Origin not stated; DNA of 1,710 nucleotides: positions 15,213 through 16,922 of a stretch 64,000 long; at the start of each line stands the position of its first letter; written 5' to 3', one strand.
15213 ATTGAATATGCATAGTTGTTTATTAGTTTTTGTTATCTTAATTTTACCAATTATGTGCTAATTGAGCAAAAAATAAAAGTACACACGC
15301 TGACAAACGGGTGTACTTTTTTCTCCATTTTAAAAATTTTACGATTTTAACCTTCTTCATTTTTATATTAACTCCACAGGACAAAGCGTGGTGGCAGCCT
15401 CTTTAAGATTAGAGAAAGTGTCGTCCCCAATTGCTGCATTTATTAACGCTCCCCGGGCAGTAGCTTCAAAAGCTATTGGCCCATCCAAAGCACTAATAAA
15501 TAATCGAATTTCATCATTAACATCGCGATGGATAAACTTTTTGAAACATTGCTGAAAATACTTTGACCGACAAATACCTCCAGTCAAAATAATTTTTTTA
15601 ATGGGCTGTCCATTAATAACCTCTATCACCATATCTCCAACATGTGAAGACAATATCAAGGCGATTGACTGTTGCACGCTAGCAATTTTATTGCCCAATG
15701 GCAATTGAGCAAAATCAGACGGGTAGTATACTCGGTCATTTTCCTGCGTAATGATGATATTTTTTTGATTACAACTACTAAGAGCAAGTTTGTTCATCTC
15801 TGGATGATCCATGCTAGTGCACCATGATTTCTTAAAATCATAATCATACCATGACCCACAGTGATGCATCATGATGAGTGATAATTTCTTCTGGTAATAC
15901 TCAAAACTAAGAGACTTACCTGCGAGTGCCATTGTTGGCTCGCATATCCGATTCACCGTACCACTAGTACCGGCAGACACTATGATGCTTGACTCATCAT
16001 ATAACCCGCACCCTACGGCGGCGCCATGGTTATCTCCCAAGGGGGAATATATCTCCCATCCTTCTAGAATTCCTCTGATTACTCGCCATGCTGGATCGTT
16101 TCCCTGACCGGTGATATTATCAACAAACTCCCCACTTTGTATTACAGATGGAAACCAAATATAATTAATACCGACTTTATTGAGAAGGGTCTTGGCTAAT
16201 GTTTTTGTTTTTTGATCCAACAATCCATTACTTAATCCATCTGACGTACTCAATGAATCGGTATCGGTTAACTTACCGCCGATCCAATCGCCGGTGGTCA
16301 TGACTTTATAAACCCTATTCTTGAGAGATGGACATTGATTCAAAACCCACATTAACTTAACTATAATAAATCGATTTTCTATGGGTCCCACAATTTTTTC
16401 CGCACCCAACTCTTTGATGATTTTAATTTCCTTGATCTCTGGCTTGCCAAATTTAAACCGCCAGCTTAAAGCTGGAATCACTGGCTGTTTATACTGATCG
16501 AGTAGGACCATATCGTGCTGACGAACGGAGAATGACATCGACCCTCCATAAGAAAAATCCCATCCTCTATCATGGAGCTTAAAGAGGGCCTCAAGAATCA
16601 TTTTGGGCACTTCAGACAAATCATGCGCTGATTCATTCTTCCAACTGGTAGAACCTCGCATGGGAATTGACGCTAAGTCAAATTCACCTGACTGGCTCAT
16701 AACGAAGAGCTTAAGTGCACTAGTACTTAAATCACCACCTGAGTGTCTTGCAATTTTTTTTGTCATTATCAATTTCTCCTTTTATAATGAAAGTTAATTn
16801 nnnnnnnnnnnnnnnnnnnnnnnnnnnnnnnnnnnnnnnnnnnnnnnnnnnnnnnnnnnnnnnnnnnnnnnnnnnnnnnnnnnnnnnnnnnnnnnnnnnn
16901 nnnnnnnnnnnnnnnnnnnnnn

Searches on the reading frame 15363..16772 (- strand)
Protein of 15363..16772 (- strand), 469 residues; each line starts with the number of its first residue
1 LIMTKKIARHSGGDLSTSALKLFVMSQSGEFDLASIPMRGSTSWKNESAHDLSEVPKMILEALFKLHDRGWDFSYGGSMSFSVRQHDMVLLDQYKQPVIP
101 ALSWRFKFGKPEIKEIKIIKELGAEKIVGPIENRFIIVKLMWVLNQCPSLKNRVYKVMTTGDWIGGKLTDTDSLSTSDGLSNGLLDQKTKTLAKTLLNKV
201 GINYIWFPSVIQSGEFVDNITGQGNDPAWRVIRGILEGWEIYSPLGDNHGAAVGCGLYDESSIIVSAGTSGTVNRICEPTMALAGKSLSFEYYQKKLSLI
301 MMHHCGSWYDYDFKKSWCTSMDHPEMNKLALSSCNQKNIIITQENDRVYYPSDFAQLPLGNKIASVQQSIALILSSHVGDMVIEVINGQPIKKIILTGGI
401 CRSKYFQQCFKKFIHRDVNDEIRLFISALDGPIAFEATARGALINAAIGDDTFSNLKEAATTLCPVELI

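Call 20: search_protein_families(library=pfam, proteins=[window:15363-16772:-], max_evalue=0.001)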
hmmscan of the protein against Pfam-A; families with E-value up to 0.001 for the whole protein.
window:15363-16772:- (469 aa): 2 families
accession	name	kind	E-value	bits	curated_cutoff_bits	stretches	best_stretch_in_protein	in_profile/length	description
PF00370.27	FGGY_N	-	9.5e-14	52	28.8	1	14-254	6-245/245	FGGY family of carbohydrate kinases, N-terminal domain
PF02782.22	FGGY_C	-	0.00036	20.8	27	0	359-410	120-169/198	FGGY family of carbohydrate kinases, C-terminal domain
